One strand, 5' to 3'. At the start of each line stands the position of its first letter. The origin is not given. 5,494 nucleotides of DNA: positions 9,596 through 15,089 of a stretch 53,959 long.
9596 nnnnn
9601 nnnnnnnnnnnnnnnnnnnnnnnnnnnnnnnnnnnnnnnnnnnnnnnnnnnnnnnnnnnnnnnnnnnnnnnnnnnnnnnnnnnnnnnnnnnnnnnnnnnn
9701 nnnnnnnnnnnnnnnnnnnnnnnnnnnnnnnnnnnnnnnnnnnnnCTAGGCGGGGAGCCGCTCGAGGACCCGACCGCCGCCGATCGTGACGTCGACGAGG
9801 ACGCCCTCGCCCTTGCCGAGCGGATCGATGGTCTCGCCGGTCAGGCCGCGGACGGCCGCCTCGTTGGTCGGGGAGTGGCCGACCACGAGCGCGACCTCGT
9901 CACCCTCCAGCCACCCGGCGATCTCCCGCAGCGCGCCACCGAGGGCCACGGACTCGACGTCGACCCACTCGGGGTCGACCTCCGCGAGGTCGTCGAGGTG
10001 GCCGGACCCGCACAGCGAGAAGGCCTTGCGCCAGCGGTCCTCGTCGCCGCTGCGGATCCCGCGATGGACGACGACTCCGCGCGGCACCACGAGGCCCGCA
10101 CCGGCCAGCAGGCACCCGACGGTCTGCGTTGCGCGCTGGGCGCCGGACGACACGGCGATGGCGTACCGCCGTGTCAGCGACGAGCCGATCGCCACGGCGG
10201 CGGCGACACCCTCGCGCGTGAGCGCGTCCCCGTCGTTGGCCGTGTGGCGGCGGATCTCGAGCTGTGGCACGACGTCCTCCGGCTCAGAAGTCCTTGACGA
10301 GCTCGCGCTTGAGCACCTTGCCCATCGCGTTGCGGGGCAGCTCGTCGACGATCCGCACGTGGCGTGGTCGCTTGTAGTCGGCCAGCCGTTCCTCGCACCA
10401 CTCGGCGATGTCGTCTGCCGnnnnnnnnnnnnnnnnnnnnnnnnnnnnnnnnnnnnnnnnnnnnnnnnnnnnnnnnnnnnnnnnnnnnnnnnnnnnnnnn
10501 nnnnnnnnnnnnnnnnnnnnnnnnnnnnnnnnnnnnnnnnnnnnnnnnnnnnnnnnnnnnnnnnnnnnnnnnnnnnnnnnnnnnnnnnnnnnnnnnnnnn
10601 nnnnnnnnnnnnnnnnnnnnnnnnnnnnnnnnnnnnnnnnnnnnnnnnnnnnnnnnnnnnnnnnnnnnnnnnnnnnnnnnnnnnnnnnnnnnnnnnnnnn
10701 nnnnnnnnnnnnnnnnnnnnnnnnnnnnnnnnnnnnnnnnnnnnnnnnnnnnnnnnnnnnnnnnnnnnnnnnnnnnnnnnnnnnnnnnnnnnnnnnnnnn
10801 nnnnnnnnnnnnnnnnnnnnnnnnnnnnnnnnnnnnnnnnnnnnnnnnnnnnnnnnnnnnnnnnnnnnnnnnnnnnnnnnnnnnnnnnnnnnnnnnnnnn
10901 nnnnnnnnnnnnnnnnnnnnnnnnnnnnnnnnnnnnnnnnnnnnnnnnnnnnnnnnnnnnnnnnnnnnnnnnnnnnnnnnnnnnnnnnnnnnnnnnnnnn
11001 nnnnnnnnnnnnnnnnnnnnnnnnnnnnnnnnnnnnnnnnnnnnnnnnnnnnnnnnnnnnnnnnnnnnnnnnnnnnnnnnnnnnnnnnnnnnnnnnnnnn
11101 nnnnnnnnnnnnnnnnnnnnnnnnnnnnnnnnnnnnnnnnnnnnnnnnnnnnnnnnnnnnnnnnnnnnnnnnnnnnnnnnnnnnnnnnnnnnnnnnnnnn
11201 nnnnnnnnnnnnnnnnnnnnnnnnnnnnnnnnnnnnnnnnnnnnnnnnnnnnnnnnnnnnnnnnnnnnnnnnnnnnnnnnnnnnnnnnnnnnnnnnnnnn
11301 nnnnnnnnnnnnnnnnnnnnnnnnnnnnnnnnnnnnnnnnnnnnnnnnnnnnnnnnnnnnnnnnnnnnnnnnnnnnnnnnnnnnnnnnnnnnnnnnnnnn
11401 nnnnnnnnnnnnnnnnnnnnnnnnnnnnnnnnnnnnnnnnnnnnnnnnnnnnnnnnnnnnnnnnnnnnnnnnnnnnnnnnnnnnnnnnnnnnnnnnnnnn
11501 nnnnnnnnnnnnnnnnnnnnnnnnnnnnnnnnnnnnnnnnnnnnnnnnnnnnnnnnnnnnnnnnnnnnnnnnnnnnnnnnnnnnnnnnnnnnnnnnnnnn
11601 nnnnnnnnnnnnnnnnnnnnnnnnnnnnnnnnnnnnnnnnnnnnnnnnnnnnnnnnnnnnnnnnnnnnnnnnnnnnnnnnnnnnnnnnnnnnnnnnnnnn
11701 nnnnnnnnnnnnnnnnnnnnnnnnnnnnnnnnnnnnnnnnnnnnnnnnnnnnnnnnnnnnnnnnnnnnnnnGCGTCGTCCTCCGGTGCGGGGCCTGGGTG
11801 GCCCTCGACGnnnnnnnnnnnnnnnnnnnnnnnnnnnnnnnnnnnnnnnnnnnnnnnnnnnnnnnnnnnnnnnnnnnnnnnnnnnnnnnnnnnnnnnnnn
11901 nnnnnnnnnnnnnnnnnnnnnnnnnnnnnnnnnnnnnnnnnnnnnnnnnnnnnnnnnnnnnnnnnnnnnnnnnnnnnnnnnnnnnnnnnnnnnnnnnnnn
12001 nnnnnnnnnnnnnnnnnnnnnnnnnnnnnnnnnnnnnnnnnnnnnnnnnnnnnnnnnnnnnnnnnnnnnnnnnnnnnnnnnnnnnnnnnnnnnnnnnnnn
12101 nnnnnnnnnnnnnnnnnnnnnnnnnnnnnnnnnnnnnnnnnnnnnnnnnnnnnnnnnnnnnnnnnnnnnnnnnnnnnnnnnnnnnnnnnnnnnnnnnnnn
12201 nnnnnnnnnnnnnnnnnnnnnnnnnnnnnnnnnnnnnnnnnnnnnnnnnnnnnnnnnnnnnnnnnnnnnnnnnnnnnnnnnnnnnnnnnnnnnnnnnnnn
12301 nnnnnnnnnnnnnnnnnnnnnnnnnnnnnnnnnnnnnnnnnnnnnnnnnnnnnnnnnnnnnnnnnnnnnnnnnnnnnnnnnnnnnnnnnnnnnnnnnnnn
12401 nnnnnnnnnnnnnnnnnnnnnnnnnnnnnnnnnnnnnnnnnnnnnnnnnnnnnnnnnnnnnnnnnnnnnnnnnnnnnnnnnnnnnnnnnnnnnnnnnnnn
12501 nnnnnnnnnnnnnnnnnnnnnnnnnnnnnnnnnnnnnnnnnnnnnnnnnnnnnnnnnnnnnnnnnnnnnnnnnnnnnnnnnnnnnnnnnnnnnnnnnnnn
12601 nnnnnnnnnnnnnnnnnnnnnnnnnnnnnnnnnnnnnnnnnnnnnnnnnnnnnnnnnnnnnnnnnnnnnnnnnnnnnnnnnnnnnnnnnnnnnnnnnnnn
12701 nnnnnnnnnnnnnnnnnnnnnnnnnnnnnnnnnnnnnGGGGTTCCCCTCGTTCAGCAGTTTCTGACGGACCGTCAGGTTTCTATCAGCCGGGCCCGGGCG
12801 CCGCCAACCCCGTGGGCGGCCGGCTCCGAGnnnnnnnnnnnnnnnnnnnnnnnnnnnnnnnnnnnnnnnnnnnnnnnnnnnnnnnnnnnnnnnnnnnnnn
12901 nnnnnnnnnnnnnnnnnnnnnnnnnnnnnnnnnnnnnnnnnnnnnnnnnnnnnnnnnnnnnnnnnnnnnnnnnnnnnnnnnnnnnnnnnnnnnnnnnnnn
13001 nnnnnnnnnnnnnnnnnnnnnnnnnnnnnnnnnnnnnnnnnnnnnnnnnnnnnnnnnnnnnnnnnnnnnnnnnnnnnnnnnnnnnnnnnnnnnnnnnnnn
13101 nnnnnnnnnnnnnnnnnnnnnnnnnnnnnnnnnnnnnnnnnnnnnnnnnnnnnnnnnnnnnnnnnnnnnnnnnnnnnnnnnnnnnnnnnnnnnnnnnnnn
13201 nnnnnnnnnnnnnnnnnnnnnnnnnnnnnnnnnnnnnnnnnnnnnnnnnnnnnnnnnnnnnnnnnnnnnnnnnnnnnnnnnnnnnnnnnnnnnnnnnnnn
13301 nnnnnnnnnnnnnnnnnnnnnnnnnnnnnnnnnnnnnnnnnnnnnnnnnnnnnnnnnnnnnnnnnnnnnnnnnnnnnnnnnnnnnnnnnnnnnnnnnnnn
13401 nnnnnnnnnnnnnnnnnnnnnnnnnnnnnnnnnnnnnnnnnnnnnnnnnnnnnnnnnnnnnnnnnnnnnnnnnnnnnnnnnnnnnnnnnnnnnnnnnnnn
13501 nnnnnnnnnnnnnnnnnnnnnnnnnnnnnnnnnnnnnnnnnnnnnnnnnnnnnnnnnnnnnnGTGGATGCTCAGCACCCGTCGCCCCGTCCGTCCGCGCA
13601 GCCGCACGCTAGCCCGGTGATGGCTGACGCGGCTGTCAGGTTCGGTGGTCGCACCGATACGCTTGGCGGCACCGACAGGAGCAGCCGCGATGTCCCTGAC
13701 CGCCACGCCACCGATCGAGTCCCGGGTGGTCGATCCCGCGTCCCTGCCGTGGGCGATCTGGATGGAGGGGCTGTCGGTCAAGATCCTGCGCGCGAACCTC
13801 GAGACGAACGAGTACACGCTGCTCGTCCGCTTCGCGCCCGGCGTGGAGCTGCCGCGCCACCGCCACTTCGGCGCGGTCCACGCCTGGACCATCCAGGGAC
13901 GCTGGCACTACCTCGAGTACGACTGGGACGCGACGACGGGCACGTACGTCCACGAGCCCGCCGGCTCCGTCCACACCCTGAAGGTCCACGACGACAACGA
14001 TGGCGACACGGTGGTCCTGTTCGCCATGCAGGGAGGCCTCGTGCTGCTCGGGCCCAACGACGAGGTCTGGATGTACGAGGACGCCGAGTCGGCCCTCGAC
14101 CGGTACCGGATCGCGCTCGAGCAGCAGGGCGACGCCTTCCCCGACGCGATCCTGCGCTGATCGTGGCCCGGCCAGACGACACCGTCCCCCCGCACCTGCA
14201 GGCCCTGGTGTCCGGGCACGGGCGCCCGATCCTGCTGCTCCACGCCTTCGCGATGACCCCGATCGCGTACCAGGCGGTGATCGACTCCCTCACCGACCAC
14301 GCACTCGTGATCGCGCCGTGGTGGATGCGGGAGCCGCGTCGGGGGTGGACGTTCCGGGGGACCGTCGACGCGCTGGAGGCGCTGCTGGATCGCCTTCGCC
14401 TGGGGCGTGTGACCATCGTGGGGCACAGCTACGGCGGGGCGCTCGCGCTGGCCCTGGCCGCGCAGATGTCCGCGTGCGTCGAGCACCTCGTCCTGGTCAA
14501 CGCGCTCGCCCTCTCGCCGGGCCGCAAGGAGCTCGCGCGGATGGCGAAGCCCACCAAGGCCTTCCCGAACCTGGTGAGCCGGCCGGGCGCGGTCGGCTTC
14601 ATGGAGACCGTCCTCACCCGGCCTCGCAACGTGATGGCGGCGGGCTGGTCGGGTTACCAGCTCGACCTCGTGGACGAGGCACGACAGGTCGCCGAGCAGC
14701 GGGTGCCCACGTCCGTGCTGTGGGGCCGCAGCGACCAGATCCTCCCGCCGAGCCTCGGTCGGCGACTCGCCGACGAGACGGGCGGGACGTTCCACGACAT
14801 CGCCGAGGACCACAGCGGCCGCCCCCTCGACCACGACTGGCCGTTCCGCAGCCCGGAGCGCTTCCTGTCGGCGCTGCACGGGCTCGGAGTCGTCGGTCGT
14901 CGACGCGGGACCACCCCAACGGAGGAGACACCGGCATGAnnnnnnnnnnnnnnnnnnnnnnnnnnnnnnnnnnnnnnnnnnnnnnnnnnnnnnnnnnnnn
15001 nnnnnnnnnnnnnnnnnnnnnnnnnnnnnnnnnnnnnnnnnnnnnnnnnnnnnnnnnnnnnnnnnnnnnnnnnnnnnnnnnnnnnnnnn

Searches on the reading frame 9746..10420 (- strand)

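Call 11: search_protein_families(library=pfam, proteins=[window:9746-10420:-])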
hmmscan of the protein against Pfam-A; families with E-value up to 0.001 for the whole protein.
window:9746-10420:- (224 aa): 1 family
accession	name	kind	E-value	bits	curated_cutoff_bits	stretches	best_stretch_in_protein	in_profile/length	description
PF00300.27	His_Phos_1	-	0.0007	19.8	21.7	0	66-110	24-69/194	Histidine phosphatase superfamily (branch 1)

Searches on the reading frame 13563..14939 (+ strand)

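Call 18: search_protein_families(library=pfam, proteins=[window:13563-14939:+])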
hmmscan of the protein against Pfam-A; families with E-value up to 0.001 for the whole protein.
window:13563-14939:+ (458 aa): 4 families
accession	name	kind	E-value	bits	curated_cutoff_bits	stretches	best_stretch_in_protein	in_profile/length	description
PF00561.26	Abhydrolase_1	-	2.3e-12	47.6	25.8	1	260-336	48-126/245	alpha/beta hydrolase fold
PF12697.13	Abhydrolase_6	-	5.4e-11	44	26.3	1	223-435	1-215/217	Alpha/beta hydrolase family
PF12146.15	Hydrolase_4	-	2.4e-06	27.5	27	1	280-408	75-219/239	Serine aminopeptidase, S33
PF01764.32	Lipase_3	-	0.00089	19.6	22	0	262-302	44-84/140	Lipase (class 3)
